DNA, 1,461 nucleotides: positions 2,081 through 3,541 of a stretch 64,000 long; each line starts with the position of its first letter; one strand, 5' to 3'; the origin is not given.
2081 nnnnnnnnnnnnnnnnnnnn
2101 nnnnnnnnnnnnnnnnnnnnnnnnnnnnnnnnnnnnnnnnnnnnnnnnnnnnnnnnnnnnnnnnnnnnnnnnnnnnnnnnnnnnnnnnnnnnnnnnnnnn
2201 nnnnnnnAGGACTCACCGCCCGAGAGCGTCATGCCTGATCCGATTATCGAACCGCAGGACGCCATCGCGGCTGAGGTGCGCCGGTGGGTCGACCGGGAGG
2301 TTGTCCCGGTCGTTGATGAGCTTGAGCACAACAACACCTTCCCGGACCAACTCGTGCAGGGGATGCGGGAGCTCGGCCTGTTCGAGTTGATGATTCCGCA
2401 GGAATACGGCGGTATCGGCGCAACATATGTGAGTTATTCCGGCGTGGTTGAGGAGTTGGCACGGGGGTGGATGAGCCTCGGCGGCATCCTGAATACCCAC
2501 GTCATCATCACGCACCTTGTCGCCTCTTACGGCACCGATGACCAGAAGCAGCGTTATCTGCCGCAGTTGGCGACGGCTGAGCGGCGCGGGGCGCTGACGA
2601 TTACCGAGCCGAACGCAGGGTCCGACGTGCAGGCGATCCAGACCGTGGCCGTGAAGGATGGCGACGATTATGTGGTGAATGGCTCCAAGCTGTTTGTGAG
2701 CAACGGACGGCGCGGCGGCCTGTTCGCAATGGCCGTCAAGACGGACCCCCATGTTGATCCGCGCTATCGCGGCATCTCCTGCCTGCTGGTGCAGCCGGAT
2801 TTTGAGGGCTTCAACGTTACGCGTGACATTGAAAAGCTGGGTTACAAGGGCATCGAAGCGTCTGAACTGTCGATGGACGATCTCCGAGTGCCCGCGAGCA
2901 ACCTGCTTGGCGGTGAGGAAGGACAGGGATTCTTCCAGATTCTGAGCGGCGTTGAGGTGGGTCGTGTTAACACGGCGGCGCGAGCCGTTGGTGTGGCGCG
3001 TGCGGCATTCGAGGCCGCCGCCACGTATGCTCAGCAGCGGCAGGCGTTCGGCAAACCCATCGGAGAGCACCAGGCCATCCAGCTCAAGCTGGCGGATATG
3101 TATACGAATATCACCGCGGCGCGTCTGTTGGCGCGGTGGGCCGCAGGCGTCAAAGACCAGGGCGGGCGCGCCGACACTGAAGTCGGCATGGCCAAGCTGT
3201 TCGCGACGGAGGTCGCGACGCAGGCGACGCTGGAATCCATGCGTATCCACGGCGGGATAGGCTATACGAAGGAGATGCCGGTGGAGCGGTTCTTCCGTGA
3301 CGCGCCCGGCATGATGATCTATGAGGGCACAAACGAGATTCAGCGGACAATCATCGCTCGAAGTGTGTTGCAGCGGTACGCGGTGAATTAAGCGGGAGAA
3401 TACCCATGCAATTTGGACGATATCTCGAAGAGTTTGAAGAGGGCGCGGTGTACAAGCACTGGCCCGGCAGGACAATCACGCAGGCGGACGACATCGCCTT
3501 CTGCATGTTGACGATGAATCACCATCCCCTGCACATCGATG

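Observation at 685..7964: Acyl-CoA module with gene content resembling a compact ethylmalonyl-CoA / 3-HP-bicycle back end, but with non-canonical enzyme sizes and a B12-domain-less mutase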

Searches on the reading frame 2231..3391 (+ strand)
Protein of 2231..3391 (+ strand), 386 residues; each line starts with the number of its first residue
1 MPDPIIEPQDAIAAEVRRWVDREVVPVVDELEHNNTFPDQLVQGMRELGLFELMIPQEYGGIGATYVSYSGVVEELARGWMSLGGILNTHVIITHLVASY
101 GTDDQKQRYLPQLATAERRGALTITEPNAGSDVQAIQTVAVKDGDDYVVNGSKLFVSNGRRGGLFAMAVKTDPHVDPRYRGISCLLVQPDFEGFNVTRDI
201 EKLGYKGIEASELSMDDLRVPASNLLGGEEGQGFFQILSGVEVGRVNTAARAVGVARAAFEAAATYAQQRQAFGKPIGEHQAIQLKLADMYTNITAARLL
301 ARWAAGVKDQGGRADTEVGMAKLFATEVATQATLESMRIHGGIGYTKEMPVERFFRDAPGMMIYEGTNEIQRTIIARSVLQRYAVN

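Call 3: search_protein_families(library=pfam, proteins=[window:2231-3391:+])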
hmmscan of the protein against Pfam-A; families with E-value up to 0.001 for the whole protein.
window:2231-3391:+ (386 aa): 4 families
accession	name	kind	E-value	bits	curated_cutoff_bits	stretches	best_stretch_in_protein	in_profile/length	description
PF00441.29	Acyl-CoA_dh_1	-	4e-48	163.8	22.4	1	231-380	1-150/150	Acyl-CoA dehydrogenase, C-terminal domain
PF02771.21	Acyl-CoA_dh_N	-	1.9e-32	112.5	22.9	1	9-117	4-113/113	Acyl-CoA dehydrogenase, N-terminal domain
PF02770.24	Acyl-CoA_dh_M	-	4.4e-22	78.5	33.3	1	121-217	1-96/97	Acyl-CoA dehydrogenase, middle domain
PF08028.16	Acyl-CoA_dh_2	-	1.5e-21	77.5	22.7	1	249-368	4-133/134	Acyl-CoA dehydrogenase, C-terminal domain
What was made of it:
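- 2231..3391 (+): FadE3-like acyl-CoA dehydrogenase, 386 aa. Proposed step: (2S)-methylsuccinyl-CoA to mesaconyl-CoA (short Mcd analogue). All ACAD domains are present (call 3).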

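Call 4: search_protein_families(library=ncbifam, proteins=[window:2231-3391:+])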
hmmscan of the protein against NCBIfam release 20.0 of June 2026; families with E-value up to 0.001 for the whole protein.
window:2231-3391:+ (386 aa): 23 families
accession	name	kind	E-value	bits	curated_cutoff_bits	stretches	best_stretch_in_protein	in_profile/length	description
NF042972.1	AcrlCoAredClosAcrC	equivalog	1.3e-105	353.2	640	1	7-381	7-378/378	acryloyl-CoA reductase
NF045552.1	GlutCoADH_Des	equivalog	1.9e-84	284.1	470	1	12-379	12-379/387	glutaryl-CoA dehydrogenase Acd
NF043006.1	CyhCrbnylCoADH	equivalog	4.3e-79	266.3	650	1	7-381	6-377/380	cyclohexane-1-carbonyl-CoA dehydrogenase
NF042439.1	SulpropCoADesulf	equivalog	9.2e-73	245.2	600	1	16-382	4-373/379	3-sulfinopropanoyl-CoA desulfinase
NF058590.1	AcCoDHFadEBacil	equivalog_domain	3.2e-72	243.9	600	2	2-298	18-310/586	acyl-CoA dehydrogenase FadE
NF008997.0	PRK12341.1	equivalog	6.9e-68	229.4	537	1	9-384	9-381/382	acyl-CoA dehydrogenase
NF045652.1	ProlPCPDhRedW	equivalog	7e-62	209.4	650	1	46-379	41-373/376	L-prolyl-[peptidyl-carrier protein] dehydrogenase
TIGR03207.1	cyc_hxne_CoA_dh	equivalog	1.1e-61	208.6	575.35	1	8-378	4-370/372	cyclohexanecarboxyl-CoA dehydrogenase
NF053553.1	prodigi_MBC_PigA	equivalog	1.7e-60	205.1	500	1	29-378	29-378/381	prodigiosin MBC biosynthesis dehydrogenase PigA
NF002885.1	PRK03354.1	equivalog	3.4e-50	171.2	540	1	7-383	7-377/378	crotonobetainyl-CoA dehydrogenase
NF052270.1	Staph_DH_FadE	equivalog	3.4e-47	161.1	600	1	14-379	30-393/400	acyl-CoA dehydrogenase FadE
NF007000.1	PRK09463.1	subfamily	3.5e-38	131.5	600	1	8-375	39-430/726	acyl-CoA dehydrogenase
NF049984.1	Rv1679_FadE16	equivalog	1.1e-31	110.4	600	1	30-360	18-346/371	Rv1679 family acyl-CoA dehydrogenase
NF009586.0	PRK13026.1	subfamily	6.5e-31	107.4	608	1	12-374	78-464/777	acyl-CoA dehydrogenase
TIGR03204.1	pimC_large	equivalog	2.1e-29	102.6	623.85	1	55-380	59-393/395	pimeloyl-CoA dehydrogenase large subunit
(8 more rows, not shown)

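Call 16: search_solved_structures(query=window:2231-3391:+, max_evalue=1e-60)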
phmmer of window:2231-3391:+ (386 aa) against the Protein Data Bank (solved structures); distinct sequences matched with E-value up to 1e-60: 42.
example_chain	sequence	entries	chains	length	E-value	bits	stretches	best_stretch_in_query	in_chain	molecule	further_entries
4iv6_A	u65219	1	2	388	7.4e-130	436.4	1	9-382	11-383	Acyl-CoA dehydrogenase FadE3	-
5lnx_A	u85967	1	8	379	4.3e-87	295.7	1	12-380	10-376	Acyl-CoA dehydrogenase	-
5ol2_C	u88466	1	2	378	1e-83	284.6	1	19-380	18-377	Acyl-CoA dehydrogenase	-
4u83_A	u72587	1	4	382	1.4e-81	277.5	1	7-378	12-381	Acyl-CoA dehydrogenase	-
2pg0_A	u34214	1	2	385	1e-80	274.7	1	12-378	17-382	Acyl-CoA dehydrogenase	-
4m9a_A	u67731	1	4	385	6.8e-80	272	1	6-378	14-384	Acyl-CoA dehydrogenase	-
4n5f_A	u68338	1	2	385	1.5e-79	270.9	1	7-378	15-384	Putative acyl-CoA dehydrogenase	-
6es9_A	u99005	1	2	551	2.1e-75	257.2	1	10-380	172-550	Acyl-CoA dehydrogenase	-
4l1f_A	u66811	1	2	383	3.1e-75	256.7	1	7-381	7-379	Acyl-CoA dehydrogenase domain protein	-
1ukw_A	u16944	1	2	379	8.1e-75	255.3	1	6-380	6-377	acyl-CoA dehydrogenase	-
4kto_A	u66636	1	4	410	8.2e-75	255.3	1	7-379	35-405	isovaleryl-CoA dehydrogenase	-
1jqi_A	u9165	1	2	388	1.5e-74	254.4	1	13-383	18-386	short chain acyl-CoA dehydrogenase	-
2dvl_A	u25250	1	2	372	2.4e-74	253.7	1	11-379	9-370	Acyl-CoA dehydrogenase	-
3nf4_A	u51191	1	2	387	4.4e-74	252.9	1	14-379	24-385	acyl-CoA dehydrogenase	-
4o5m_A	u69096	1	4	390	5.1e-73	249.4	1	9-382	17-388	Isovaleryl-CoA dehydrogenase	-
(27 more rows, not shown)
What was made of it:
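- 2231..3391 (+): The best solved relative is M. smegmatis FadE3 (4iv6, 436 bits); P. denitrificans Mcd (6es9) scores 257 bits (call 16).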

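Call 46: search_solved_structures(query=window:2231-3391:+, max_evalue=1e-80, show_alignments=2)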
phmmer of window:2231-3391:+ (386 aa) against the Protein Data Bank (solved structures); distinct sequences matched with E-value up to 1e-80: 4.
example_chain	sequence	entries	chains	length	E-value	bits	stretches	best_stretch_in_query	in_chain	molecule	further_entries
4iv6_A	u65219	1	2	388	7.4e-130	436.4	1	9-382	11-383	Acyl-CoA dehydrogenase FadE3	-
5lnx_A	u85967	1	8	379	4.3e-87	295.7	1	12-380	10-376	Acyl-CoA dehydrogenase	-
5ol2_C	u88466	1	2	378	1e-83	284.6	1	19-380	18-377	Acyl-CoA dehydrogenase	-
4u83_A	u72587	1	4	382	1.4e-81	277.5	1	7-378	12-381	Acyl-CoA dehydrogenase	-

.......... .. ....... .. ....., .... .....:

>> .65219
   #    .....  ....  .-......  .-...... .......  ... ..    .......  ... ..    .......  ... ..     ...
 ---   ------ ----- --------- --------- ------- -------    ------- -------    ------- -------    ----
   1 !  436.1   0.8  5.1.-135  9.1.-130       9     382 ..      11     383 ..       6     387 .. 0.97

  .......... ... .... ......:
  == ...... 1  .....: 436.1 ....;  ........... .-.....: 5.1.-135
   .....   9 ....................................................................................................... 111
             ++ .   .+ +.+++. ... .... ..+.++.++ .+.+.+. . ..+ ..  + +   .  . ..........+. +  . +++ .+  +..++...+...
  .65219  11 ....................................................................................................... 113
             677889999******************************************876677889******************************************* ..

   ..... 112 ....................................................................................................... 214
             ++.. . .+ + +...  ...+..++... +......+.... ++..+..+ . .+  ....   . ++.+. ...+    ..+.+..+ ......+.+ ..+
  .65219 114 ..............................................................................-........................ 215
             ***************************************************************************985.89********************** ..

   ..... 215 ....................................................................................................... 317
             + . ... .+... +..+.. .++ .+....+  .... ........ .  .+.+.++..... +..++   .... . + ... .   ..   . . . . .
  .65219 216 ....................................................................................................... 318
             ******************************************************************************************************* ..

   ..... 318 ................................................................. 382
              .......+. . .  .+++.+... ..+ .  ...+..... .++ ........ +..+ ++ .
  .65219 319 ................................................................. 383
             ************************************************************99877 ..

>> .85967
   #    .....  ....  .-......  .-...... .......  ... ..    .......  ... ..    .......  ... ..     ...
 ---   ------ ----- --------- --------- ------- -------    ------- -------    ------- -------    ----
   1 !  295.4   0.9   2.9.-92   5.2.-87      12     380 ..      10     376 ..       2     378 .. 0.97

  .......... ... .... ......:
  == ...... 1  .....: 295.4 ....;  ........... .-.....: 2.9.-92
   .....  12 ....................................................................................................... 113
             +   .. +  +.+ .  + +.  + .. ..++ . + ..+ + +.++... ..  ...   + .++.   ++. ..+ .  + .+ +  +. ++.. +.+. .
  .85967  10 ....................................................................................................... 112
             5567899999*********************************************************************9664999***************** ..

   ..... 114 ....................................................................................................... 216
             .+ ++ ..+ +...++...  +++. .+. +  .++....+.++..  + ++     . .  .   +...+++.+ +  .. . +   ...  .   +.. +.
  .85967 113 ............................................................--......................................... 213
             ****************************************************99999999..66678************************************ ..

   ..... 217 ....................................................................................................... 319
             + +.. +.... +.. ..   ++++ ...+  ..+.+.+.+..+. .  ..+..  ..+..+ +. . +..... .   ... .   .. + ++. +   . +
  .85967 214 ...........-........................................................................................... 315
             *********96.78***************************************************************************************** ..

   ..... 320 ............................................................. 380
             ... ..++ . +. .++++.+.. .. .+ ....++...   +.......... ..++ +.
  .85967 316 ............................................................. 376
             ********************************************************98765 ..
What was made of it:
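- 2231..3391 (+): The canonical aromatic residue before TEP is Leu (call 46).
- Tried and rejected: I rejected this for the ACAD (calls 16, 46).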

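Call 63: find_related_loci(query=A1, collection=metagenome_contigs, flank=10000)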
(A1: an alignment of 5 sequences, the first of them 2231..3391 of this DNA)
Query A1 (386 aa) in metagenome_contigs; peptide patterns used: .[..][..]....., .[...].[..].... (x = any residue, [..] = any of these).
600 stretches matched a pattern (row limit reached: there are more); 582 encode a relative of the query (tblastn E <= 1e-3); the best 80 are kept; 80 distinct loci.
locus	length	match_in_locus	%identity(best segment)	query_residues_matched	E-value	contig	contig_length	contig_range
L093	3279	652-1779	60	9-385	4e-158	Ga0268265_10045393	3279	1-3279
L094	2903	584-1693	59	16-385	7e-159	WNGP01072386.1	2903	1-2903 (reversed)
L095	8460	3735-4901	57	1-385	9e-151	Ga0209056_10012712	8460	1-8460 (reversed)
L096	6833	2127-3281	57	4-385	1e-150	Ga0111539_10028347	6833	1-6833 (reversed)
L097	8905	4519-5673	57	1-385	8e-150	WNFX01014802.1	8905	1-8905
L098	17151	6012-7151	57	4-384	2e-149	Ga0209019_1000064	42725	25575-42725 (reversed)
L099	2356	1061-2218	57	3-385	1e-157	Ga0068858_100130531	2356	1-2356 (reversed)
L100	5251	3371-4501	56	9-385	3e-149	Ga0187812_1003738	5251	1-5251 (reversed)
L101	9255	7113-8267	55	1-385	4e-147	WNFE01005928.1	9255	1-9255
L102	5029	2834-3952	59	12-385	8e-149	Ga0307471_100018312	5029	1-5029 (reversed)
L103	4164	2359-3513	55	1-385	2e-150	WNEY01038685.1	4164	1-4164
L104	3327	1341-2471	56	9-385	6e-152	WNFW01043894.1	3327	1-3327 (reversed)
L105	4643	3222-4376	55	1-385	2e-148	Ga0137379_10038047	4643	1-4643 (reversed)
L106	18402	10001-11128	56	9-385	5e-146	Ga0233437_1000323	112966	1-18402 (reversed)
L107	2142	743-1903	56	5-386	8e-156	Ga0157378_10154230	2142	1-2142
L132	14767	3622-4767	54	9-385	6e-136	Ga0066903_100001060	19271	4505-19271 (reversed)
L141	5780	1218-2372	53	3-382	5e-135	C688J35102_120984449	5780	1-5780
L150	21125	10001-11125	56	7-382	2e-133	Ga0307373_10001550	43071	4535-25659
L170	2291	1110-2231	54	10-384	1e-138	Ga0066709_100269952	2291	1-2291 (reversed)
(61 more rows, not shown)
